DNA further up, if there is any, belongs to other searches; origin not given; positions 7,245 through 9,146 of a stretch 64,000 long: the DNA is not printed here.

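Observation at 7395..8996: Naturally circularly permuted iPGM (GpmI) with altered substrate-site residues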

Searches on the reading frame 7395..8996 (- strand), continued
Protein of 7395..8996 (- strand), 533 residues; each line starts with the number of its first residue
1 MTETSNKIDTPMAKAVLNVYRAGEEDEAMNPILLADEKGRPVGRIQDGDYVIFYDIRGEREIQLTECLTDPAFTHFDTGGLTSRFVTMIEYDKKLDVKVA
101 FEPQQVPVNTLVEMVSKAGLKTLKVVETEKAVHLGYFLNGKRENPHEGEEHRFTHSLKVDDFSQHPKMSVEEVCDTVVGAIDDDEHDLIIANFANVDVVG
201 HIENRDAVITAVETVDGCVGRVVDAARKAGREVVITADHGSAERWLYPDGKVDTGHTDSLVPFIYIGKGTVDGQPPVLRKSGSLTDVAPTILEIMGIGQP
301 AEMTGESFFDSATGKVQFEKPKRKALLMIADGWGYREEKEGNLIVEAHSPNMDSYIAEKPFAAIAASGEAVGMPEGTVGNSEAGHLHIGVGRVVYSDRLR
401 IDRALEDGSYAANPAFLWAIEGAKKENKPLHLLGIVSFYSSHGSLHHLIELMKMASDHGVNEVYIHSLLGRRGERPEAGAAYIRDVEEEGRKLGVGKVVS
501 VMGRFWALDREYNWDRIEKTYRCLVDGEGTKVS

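Call 79: search_protein_families(library=ncbifam, proteins=[L121:1168-1908:+, L110:9561-10769:+, L176:1145-2203:-, L134:5963-7165:+, L129:8328-9407:+, L148:11759-13591:+, L129:5517-6401:+, L175:5501-6412:-, L126:3469-4941:-, L168:9755-10573:+], max_evalue=0.00001)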
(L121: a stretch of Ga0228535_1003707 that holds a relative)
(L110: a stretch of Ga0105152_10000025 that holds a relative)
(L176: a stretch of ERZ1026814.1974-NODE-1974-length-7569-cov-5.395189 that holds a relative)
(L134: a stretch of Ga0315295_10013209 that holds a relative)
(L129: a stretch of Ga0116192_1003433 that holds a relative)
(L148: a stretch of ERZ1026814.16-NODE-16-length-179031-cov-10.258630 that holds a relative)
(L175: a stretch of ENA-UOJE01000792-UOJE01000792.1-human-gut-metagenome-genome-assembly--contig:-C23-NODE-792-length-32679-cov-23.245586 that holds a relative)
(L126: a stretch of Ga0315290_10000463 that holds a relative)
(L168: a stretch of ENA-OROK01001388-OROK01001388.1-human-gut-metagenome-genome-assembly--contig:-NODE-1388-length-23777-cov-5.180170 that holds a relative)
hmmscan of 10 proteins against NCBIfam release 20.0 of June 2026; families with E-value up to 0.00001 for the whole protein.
L121:1168-1908:+ (247 aa): 17 families
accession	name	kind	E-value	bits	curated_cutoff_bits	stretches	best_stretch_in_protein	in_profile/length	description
TIGR02253.1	CTE7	subfamily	1.7e-28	99.9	169.75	1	10-240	2-221/221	TIGR02253 family HAD-type hydrolase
TIGR02252.1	DREG-2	subfamily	6.3e-19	68.5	155.2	1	89-207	84-199/203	HAD hydrolase, REG-2-like, family IA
TIGR02254.1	YjjG_YfnB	equivalog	6e-15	55.3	159.9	1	103-242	88-222/223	YjjG family noncanonical pyrimidine nucleotidase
TIGR01662.1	HAD-SF-IIIA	subfamily_domain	1.2e-14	54.6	44.6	1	103-209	17-135/141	HAD-IIIA family hydrolase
NF053830.1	RUBPPhHalo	equivalog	2.8e-11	43.5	330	1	113-241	105-232/234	ribulose-1,5-bisphosphate 5-phosphatase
NF009804.0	PRK13288.1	equivalog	1.6e-10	40.9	218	1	116-241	87-208/215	pyrophosphatase PpaX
NF052576.1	PymNtasePynAStpc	equivalog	2e-10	40.7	350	1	114-241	102-225/229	pyrimidine 5'-nucleotidase PynA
TIGR01549.1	HAD-SF-IA-v1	subfamily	2.1e-10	41.2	23.3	1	112-206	63-149/149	HAD-IA family hydrolase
NF009695.0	PRK13222.1-2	equivalog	7e-10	38.8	225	1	103-242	85-221/226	phosphoglycolate phosphatase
NF006976.0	PRK09449.1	equivalog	7.2e-10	38.8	183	1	114-240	98-219/225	pyrimidine 5'-nucleotidase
TIGR01449.2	PGP_bact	equivalog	3.3e-09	36.6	180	1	93-221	66-194/213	phosphoglycolate phosphatase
TIGR01668.1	YqeG_hyp_ppase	hypoth_equivalog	4.9e-09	35.9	89.1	1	110-215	42-138/170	YqeG family HAD IIIA-type phosphatase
TIGR01428.1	HAD_type_II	equivalog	1.4e-08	35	125.4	1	113-212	93-190/197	haloacid dehalogenase type II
TIGR01454.1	AHBA_synth_RP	hypoth_equivalog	2.7e-08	33.7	246.65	1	106-242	70-202/205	AHBA synthesis associated protein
NF008018.0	PRK10748.1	equivalog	2.2e-07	30.3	225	1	147-239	142-234/238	5-amino-6-(5-phospho-D-ribitylamino)uracil phosphatase YigB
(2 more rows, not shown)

L110:9561-10769:+ (403 aa): 6 families
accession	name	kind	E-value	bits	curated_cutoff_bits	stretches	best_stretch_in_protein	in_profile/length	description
NF003160.0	PRK04135.1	equivalog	3.1e-171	569.5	468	1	6-403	5-403/403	2,3-bisphosphoglycerate-independent phosphoglycerate mutase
TIGR00306.2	apgM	subfamily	6.7e-108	361.2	320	1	18-392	1-403/403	2,3-bisphosphoglycerate-independent phosphoglycerate mutase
NF003104.0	PRK04024.1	equivalog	4.6e-103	345.1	489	1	16-403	2-412/412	2,3-bisphosphoglycerate-independent phosphoglycerate mutase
NF038358.1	phophono_PhpG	equivalog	1.7e-58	198.3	545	1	18-392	1-416/417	CMP-5'-phosphonoformate--3-phosphoglycerate phosphonoformyl transferase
NF003242.0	PRK04200.1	equivalog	9.7e-56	189.3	426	1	18-392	2-393/395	cofactor-independent phosphoglycerate mutase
TIGR02535.1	hyp_Hser_kinase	hypoth_equivalog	3.5e-53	180.8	446.3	1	18-392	2-396/397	proposed homoserine kinase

L176:1145-2203:- (352 aa): 18 families
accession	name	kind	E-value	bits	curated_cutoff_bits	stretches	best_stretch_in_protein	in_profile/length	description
NF047341.1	lactose_RbsR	equivalog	3.5e-67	227.1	382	1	13-346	3-329/331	ribose utilization transcriptional repressor RbsR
NF008269.0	PRK11041.1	equivalog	2.1e-66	224.3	436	1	7-348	4-340/342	DNA-binding transcriptional regulator CytR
NF007979.0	PRK10703.1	equivalog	3.2e-64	217.2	501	1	14-347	3-333/341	HTH-type transcriptional repressor PurR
NF052440.1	TransRegGNTRPSEAE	equivalog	3.4e-64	217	400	1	10-344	3-332/333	HTH-type transcriptional regulator GntR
NF007743.0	PRK10423.1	equivalog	8e-63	212.5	531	1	14-344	3-329/330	ribose operon transcriptional repressor RbsR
NF008002.0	PRK10727.1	equivalog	1.6e-51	175.5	557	1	14-348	3-332/341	HTH-type transcriptional regulator GalR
NF007706.0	PRK10401.1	equivalog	1.1e-50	172.8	555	1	13-317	2-305/346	HTH-type transcriptional regulator GalS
NF051853.1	TransRegUriRCory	equivalog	3.2e-50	171.1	550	1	14-323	2-306/327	transcriptional regulator UriR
TIGR01481.1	ccpA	equivalog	1.8e-48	165.6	442.35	1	12-345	2-329/330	catabolite control protein A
NF007449.0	PRK10014.1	subfamily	1e-47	162.8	310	1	12-322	6-325/342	Mal regulon transcriptional regulator MalI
NF007075.0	PRK09526.1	subfamily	2.7e-45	154.8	340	1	10-349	3-335/358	LacI family DNA-binding transcriptional regulator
NF047913.1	TransRegIdnR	equivalog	2.1e-44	152.1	500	1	12-322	5-312/331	DNA-binding transcriptional regulator IdnR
TIGR02417.1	fruct_sucro_rep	subfamily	6.6e-37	127.5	389.55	1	14-334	1-318/327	D-fructose-responsive transcription factor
NF011563.0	PRK14987.1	equivalog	6.8e-33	114.3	433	1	14-318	7-308/331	gluconate operon transcriptional repressor GntR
NF008452.0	PRK11303.1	equivalog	1.6e-31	109.7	385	1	14-322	2-311/332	catabolite repressor/activator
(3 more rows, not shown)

L134:5963-7165:+ (401 aa): 4 families
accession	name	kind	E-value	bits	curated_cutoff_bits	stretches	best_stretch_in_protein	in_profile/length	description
NF005655.0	PRK07429.1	subfamily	8.8e-20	71.1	236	1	196-349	7-150/326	phosphoribulokinase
NF004018.0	PRK05480.1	equivalog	5.4e-17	62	180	1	196-351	5-153/210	uridine kinase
TIGR00235.1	udk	equivalog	8.1e-13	48.5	220.3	1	198-351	7-153/207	uridine kinase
NF006746.0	PRK09270.1-5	subfamily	2.7e-07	29.7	250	1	187-285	12-112/210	nucleoside/nucleotide kinase family protein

L129:8328-9407:+ (360 aa): 179 families (the best 25 are shown)
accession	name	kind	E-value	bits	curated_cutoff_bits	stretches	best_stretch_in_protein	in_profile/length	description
NF008653.0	PRK11650.1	subfamily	2.5e-106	355.7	432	1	5-358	4-355/357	sn-glycerol-3-phosphate ABC transporter ATP-binding protein UgpC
TIGR03265.1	PhnT2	equivalog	1.4e-98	330.4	457.7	1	5-349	5-351/353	putative 2-aminoethylphosphonate ABC transporter ATP-binding protein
NF040933.2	ABC_arch_GlcV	equivalog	1.7e-96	323.3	450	1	5-300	3-300/357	glucose ABC transporter ATP-binding protein GlcV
NF043075.1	MMSYN1_0197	equivalog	1.4e-91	306.9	550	1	6-349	4-338/341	spermidine/putrescine ABC transporter ATP-binding protein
NF006987.0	PRK09452.1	equivalog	5.1e-91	305.2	482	1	5-290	18-303/378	spermidine/putrescine ABC transporter ATP-binding protein PotA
NF008513.0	PRK11432.1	equivalog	8.7e-88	294.6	496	1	5-347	7-344/351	ferric ABC transporter ATP-binding protein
NF008233.0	PRK11000.1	equivalog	1.1e-87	294.3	568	1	5-286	4-288/369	maltose/maltodextrin ABC transporter ATP-binding protein MalK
TIGR01187.1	potA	subfamily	6.7e-87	291.6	355.6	1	35-304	1-270/325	polyamine ABC transporter ATP-binding protein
TIGR00968.1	3a0106s01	subfamily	9.9e-80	267.5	342.75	1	5-243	1-233/237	sulfate ABC transporter ATP-binding protein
TIGR03258.1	PhnT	equivalog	1.6e-79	267.6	499.15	1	5-313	9-319/359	2-aminoethylphosphonate ABC transport system ATP-binding subunit PhnT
NF040840.2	tungstate_WtpC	equivalog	1.1e-75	255.1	440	1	7-295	4-285/347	tungstate ABC transporter ATP-binding protein WtpC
NF008621.0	PRK11607.1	equivalog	2.6e-73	247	613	1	6-304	21-320/377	putrescine ABC transporter ATP-binding subunit PotG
NF008105.0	PRK10851.1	equivalog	6.1e-71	239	502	1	5-292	3-286/362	sulfate/thiosulfate ABC transporter ATP-binding protein CysA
TIGR01186.1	proV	subfamily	2.6e-67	227.5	326.6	1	15-246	4-235/363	betaine/proline/choline family ABC transporter ATP-binding protein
TIGR03415.1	ABC_choXWV_ATP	equivalog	3.7e-56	190.7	483.75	1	11-266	31-291/382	choline ABC transporter ATP-binding protein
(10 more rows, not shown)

L148:11759-13591:+ (611 aa): 22 families
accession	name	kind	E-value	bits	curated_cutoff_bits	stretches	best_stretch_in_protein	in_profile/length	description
TIGR03262.1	PhnU2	equivalog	4.9e-45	154.2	593.25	1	35-596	8-528/546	putative 2-aminoethylphosphonate ABC transporter permease subunit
TIGR02141.1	modB_ABC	equivalog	4.8e-31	108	182.6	2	100-307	3-204/208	molybdate ABC transporter permease subunit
TIGR00969.1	3a0106s02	subfamily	1.3e-27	97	240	2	97-306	63-267/272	sulfate ABC transporter permease subunit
NF006939.0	PRK09421.1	equivalog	3.7e-27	95.2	262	2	97-308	12-220/230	molybdate ABC transporter permease subunit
TIGR02139.1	permease_CysT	equivalog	9.5e-25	87.7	246.1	2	99-304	54-254/265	sulfate ABC transporter permease subunit CysT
TIGR01581.1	Mo_ABC_porter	hypoth_equivalog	2.2e-24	86.2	210.3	2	99-300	25-221/225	ABC transporter permease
NF007047.0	PRK09500.1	equivalog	2e-22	80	326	2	393-593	50-244/257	spermidine/putrescine ABC transporter permease PotC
TIGR03255.1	PhnV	equivalog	2.4e-22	79.9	358.7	2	402-593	67-257/270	2-aminoethylphosphonate ABC transport system, membrane component PhnV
NF040839.1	tungstate_WtpB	equivalog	3.2e-22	79.4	340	2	395-599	38-245/251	tungstate ABC transporter permease WtpB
NF011624.0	PRK15050.1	equivalog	2.5e-21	76.1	247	1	29-303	23-280/297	2-aminoethylphosphonate ABC transporter permease subunit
TIGR03226.1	PhnU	equivalog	2.9e-20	72.9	283.45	2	99-300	95-295/311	2-aminoethylphosphonate ABC transporter permease subunit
NF007963.0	PRK10683.1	equivalog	6.2e-20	71.8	489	2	38-307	35-307/317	putrescine ABC transporter permease PotH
NF008208.0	PRK10971.1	equivalog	2.4e-19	69.9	415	2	101-262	64-218/277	sulfate/thiosulfate ABC transporter permease CysT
NF008231.0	PRK10998.1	equivalog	7.5e-18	65.1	261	2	327-605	8-294/296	maltose ABC transporter permease MalG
NF008620.0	PRK11602.1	equivalog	2.4e-16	59.8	442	1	100-308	69-272/291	sulfate/thiosulfate ABC transporter permease CysW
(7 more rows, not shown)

L129:5517-6401:+ (295 aa): 6 families
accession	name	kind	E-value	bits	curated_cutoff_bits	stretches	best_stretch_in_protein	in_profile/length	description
NF008590.0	PRK11557.1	equivalog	6.2e-20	71.7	355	1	15-236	7-228/282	MurR/RpiR family transcriptional regulator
NF040776.2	AlsR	equivalog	1.3e-18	67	400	1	19-277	12-270/279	transcriptional repressor AlsR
NF008458.0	PRK11337.1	equivalog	1.6e-18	66.7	378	1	14-277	19-282/293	MurR/RpiR family transcriptional regulator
NF008451.0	PRK11302.1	subfamily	1.3e-15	57.6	296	1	14-238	6-225/286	transcriptional regulator HexR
NF010701.0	PRK14101.1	equivalog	1e-12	47.1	920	1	15-238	347-565/638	bifunctional transcriptional regulator/glucokinase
NF012026.0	PRK15482.1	equivalog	1.9e-11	44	408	1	16-241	8-236/285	HTH-type transcriptional regulator MurR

L175:5501-6412:- (303 aa): 0 families

L126:3469-4941:- (490 aa): 0 families

L168:9755-10573:+ (273 aa): 0 families

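Call 81: search_protein_families(library=pfam, proteins=[L106:9732-10262:-, L144:6926-7651:-, L121:6235-7110:+, L158:11852-13183:+, L097:10608-11795:-, L141:9163-11574:-, L175:3490-4209:-, L169:7786-9648:+, L114:2472-3464:+, L098:6404-8002:+], max_evalue=0.001)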
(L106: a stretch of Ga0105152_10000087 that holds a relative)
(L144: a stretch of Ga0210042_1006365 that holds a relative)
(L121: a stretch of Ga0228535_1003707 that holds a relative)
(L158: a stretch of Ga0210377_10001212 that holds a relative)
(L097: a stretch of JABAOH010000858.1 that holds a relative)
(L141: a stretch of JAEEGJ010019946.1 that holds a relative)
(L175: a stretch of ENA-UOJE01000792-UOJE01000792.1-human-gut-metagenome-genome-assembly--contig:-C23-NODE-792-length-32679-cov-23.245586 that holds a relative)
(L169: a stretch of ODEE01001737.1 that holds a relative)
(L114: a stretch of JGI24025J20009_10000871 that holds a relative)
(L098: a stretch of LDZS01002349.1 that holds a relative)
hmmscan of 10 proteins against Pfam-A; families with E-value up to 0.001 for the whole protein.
L106:9732-10262:- (176 aa): 0 families

L144:6926-7651:- (241 aa): 0 families

L121:6235-7110:+ (292 aa): 1 family
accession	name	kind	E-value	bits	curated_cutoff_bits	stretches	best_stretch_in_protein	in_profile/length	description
PF04962.18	KduI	-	1.2e-80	271.1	23.9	1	17-272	10-262/262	KduI/IolB family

L158:11852-13183:+ (444 aa): 2 families
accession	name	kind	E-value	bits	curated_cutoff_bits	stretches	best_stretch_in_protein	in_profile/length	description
PF05977.19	MFS_3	-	6e-51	173.9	27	1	21-437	3-393/524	Transmembrane secretion effector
PF07690.21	MFS_1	-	8.2e-41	140.5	33.4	2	34-395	2-339/347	Major Facilitator Superfamily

L097:10608-11795:- (395 aa): 2 families
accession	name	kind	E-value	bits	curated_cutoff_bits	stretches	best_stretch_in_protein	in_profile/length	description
PF00106.31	adh_short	-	7.8e-05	22.7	26.6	1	64-128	21-87/195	short chain dehydrogenase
PF13561.12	adh_short_C2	-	0.00033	20.8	27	1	61-127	14-80/236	Enoyl-(Acyl carrier protein) reductase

L141:9163-11574:- (803 aa): 0 families

L175:3490-4209:- (239 aa): 1 family
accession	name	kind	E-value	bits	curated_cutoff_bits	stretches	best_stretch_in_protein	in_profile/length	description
PF02811.25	PHP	-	2.6e-06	28.3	26.4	1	7-138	2-86/164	PHP domain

L169:7786-9648:+ (621 aa): 0 families

L114:2472-3464:+ (331 aa): 4 families
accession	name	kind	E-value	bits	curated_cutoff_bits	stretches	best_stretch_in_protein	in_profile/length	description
PF13416.11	SBP_bac_8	-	1.2e-28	101.2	27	1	47-298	2-271/279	Bacterial extracellular solute-binding protein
PF13343.11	SBP_bac_6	-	1.5e-26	93.9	24.6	1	91-299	16-226/245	Bacterial extracellular solute-binding protein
PF13531.11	SBP_bac_11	-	6.2e-22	78.9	25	1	40-283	9-225/227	Bacterial extracellular solute-binding protein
PF01547.30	SBP_bac_1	-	1.3e-18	68.5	26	1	41-277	6-307/307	Bacterial extracellular solute-binding protein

L098:6404-8002:+ (533 aa): 0 families
